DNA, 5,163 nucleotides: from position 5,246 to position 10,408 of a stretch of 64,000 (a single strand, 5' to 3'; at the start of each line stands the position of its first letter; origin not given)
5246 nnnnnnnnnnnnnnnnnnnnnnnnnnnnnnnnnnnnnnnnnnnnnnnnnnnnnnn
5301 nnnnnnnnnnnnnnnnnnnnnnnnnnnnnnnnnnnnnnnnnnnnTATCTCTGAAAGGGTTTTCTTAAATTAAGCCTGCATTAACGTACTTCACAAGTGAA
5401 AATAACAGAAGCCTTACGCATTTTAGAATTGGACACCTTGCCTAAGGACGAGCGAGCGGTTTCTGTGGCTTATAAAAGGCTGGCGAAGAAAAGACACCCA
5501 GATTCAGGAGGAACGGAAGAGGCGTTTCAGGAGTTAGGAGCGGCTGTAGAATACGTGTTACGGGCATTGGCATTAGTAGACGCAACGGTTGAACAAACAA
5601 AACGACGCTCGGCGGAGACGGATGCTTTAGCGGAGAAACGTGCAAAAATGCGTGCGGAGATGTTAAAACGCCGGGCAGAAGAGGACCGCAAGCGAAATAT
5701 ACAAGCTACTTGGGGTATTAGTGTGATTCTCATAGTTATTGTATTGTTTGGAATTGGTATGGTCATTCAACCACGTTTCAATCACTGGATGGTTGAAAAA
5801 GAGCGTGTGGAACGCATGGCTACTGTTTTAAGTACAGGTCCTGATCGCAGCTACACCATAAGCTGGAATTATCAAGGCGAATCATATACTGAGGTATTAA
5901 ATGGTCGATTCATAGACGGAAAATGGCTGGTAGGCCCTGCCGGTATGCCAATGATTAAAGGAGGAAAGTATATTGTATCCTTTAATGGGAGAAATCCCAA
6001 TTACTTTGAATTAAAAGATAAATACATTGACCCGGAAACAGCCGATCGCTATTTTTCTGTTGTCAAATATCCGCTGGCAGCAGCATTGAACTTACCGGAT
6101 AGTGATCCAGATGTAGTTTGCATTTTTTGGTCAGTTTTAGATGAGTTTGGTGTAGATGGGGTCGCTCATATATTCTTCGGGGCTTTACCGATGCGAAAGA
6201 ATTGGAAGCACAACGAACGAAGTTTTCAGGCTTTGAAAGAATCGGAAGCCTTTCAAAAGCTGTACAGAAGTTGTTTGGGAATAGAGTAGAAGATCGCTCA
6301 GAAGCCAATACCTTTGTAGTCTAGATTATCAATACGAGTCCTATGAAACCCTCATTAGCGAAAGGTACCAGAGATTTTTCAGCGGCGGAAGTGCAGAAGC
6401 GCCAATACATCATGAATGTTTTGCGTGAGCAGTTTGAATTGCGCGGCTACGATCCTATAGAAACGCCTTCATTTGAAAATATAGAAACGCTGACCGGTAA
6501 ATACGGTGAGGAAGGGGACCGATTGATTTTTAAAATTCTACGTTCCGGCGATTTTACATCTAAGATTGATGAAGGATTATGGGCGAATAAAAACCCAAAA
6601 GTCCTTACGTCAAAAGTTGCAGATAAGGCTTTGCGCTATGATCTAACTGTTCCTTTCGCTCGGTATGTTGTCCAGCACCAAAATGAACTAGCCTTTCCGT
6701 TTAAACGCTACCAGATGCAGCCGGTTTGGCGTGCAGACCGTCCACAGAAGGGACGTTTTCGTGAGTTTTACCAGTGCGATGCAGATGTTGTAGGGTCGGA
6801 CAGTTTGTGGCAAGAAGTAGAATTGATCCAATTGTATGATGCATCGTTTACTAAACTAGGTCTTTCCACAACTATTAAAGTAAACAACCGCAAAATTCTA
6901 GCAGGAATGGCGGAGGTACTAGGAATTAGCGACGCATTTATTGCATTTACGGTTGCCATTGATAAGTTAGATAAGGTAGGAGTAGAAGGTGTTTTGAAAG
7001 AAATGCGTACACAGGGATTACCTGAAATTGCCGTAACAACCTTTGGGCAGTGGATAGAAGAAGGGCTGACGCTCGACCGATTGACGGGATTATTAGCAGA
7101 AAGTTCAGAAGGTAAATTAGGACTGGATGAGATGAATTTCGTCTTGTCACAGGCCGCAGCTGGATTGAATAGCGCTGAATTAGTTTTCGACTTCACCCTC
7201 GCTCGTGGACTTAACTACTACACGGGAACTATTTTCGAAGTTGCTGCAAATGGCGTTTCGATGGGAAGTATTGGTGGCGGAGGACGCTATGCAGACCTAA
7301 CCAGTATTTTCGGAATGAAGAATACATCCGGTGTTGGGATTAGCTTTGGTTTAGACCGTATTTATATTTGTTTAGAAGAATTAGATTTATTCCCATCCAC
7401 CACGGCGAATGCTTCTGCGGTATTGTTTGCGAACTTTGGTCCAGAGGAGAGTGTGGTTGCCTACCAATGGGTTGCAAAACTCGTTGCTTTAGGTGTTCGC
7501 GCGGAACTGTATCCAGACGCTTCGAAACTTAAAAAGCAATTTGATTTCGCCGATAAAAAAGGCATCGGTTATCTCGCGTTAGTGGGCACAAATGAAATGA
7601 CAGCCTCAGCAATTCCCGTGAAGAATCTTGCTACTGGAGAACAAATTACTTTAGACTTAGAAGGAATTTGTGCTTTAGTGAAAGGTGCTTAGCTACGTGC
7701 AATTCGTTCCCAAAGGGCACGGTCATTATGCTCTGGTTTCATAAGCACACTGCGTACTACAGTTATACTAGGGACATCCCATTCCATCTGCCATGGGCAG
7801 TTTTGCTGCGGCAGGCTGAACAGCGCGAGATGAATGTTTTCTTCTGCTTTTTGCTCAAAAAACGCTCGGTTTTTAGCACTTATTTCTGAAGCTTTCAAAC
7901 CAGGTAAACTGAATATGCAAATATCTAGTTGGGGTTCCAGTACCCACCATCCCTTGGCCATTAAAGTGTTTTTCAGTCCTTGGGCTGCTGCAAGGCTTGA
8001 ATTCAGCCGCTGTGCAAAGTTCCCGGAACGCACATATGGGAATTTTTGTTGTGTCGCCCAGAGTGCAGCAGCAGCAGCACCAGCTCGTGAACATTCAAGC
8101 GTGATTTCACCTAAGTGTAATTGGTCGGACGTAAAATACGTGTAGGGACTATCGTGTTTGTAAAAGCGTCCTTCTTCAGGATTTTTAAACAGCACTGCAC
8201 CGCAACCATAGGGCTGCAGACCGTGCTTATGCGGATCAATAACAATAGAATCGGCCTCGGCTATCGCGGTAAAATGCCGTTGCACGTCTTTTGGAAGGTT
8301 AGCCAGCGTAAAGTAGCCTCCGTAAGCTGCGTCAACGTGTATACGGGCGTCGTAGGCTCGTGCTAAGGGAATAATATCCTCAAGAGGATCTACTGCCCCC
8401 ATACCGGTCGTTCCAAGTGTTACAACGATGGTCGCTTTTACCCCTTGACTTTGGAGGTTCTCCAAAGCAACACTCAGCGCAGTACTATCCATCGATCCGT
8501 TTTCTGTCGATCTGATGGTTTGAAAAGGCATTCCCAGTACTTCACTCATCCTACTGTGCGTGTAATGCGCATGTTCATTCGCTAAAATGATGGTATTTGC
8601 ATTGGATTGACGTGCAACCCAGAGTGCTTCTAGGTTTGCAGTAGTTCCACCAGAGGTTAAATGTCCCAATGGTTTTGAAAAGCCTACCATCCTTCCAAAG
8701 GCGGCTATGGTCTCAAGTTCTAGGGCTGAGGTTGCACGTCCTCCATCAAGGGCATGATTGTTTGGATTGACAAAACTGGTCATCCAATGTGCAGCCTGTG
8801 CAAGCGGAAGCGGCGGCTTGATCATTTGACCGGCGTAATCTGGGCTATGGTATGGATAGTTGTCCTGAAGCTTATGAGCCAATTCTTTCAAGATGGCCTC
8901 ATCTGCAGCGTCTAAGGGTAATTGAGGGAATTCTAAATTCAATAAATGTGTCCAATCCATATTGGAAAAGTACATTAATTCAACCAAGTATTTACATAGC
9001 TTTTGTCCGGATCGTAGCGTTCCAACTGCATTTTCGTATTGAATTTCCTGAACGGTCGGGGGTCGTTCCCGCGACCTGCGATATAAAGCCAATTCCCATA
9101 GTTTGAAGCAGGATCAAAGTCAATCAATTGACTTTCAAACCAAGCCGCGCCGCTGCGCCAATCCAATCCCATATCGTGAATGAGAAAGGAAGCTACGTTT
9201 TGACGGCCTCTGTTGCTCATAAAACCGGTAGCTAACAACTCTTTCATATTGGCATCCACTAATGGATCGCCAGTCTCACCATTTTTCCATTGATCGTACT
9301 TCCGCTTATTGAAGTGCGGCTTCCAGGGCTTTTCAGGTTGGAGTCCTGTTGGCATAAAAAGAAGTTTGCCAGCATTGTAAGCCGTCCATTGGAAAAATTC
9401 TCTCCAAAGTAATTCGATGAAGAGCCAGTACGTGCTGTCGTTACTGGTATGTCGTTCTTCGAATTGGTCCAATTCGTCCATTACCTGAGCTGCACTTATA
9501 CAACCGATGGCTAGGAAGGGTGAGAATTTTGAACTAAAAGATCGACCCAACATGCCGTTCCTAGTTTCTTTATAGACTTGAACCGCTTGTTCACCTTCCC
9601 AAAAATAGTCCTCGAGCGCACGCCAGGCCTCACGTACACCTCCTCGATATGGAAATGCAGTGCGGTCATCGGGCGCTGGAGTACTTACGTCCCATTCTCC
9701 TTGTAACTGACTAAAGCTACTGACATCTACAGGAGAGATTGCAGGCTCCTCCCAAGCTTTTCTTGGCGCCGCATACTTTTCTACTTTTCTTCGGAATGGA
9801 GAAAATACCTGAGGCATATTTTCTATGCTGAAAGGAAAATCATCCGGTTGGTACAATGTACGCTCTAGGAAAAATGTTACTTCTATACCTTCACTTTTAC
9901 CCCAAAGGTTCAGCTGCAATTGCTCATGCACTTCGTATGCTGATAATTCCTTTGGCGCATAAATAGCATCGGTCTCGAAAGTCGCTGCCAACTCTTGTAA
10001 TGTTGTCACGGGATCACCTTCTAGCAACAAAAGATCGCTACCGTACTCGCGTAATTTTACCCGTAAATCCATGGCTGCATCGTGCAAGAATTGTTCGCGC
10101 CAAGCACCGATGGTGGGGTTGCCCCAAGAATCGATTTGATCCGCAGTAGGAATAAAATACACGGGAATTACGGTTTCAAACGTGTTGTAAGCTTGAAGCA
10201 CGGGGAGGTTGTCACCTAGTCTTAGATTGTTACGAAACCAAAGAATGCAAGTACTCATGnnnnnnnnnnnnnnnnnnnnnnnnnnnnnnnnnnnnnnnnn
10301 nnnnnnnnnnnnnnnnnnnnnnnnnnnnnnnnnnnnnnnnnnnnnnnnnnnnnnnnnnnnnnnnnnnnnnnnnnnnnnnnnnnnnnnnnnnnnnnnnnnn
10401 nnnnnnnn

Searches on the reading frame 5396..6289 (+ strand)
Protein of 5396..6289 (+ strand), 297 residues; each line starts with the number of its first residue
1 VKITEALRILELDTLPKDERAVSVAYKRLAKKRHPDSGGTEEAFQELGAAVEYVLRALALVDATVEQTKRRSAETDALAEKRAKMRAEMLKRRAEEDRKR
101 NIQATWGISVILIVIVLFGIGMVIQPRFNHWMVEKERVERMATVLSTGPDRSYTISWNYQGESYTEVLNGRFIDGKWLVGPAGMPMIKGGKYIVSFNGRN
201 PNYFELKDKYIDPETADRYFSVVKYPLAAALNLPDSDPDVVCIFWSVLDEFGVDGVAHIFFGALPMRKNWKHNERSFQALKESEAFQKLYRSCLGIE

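Call 12: search_protein_families(library=pfam, proteins=[window:5396-6289:+], max_evalue=0.0001)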
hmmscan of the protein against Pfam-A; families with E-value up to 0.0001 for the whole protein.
window:5396-6289:+ (297 aa): 0 families

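Call 40: search_protein_families(library=pfam, proteins=[window:5396-6289:+], max_evalue=0.01)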
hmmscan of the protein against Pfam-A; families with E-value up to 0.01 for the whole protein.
window:5396-6289:+ (297 aa): 1 family
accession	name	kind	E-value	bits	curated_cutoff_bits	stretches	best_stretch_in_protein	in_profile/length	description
PF00226.36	DnaJ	-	0.0001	22.7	27.8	1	9-52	5-51/63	DnaJ domain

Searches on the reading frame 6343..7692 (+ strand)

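Call 40: search_protein_families(library=pfam, proteins=[window:6343-7692:+], max_evalue=0.01)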
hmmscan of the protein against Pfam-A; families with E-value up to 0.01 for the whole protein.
window:6343-7692:+ (449 aa): 3 families
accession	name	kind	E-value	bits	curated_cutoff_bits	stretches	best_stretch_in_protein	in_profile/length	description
PF13393.11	tRNA-synt_His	-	8.2e-35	121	25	2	96-340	66-308/308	Histidyl-tRNA synthetase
PF03129.25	HGTP_anticodon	-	1.6e-09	38.2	21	1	373-446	18-91/94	Anticodon binding domain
PF00152.25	tRNA-synt_2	-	0.0012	18.4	25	0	122-155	94-123/308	tRNA synthetases class II (D, K and N)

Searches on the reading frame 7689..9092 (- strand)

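Call 4: search_protein_families(library=ncbifam, proteins=[window:7689-9092:-], max_evalue=0.00001)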
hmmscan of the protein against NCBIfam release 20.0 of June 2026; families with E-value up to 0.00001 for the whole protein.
window:7689-9092:- (467 aa): 6 families
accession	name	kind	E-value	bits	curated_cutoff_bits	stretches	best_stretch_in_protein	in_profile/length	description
TIGR03812.1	tyr_de_CO2_Arch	equivalog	8e-41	140.1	299.4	1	64-407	2-337/375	tyrosine decarboxylase MfnA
TIGR03799.1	NOD_PanD_pyr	equivalog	9.2e-34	116.7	606.1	1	167-347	210-389/522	pyridoxal-dependent aspartate 1-decarboxylase PanP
NF052646.1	DABADecarRhbB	equivalog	5.4e-29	101.1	900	1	125-304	139-324/491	L-2,4-diaminobutyrate decarboxylase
TIGR03811.1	tyr_de_CO2_Ent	equivalog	6.1e-29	100.9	905.3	2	267-385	361-480/608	tyrosine decarboxylase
NF002748.0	PRK02769.1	equivalog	1e-26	93.5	305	1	139-386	83-319/382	histidine decarboxylase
TIGR01788.1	Glu-decarb-GAD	equivalog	6.7e-08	31.7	380.4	1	221-307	189-279/431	glutamate decarboxylase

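Call 5: search_protein_families(library=pfam, proteins=[window:7689-9092:-], max_evalue=0.00001)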
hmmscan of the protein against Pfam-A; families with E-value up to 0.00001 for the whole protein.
window:7689-9092:- (467 aa): 3 families
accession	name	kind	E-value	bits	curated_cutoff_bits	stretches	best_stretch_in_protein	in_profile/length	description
PF00282.25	Pyridoxal_deC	-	1.6e-27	96.7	27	1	101-378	57-354/375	Pyridoxal-dependent decarboxylase conserved domain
PF00155.27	Aminotran_1_2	-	7.6e-10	38.9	19.7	1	145-261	70-192/361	Aminotransferase class I and II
PF01212.27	Beta_elim_lyase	-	3.8e-07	30.1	27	1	134-306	43-214/288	Beta-eliminating lyase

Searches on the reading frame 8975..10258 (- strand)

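Call 4: search_protein_families(library=ncbifam, proteins=[window:8975-10258:-], max_evalue=0.00001)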
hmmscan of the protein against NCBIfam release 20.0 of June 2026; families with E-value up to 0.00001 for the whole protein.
window:8975-10258:- (427 aa): 4 families
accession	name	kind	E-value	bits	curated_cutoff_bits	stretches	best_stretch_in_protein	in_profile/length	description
TIGR02765.1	crypto_DASH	subfamily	4.1e-135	451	317.05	1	3-426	2-428/431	DASH family cryptochrome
TIGR03556.1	photolyase_8HDF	exception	4.2e-55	187.5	884.6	1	4-426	3-424/471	deoxyribodipyrimidine photo-lyase, 8-HDF type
NF007955.0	PRK10674.1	equivalog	8.1e-50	170.1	506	1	1-426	1-420/472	deoxyribodipyrimidine photo-lyase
TIGR02766.1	crypt_chrom_pln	subfamily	1.5e-29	103.1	603.85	1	4-426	2-428/480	cryptochrome photoreceptor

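Call 5: search_protein_families(library=pfam, proteins=[window:8975-10258:-], max_evalue=0.00001)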
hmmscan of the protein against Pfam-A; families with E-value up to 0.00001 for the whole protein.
window:8975-10258:- (427 aa): 2 families
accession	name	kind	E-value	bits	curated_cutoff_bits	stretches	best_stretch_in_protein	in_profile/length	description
PF03441.19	FAD_binding_7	-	1.1e-44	152.8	27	1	281-426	3-150/203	FAD binding domain of DNA photolyase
PF00875.24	DNA_photolyase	-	5.7e-28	98.4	26.6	1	5-167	2-158/164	DNA photolyase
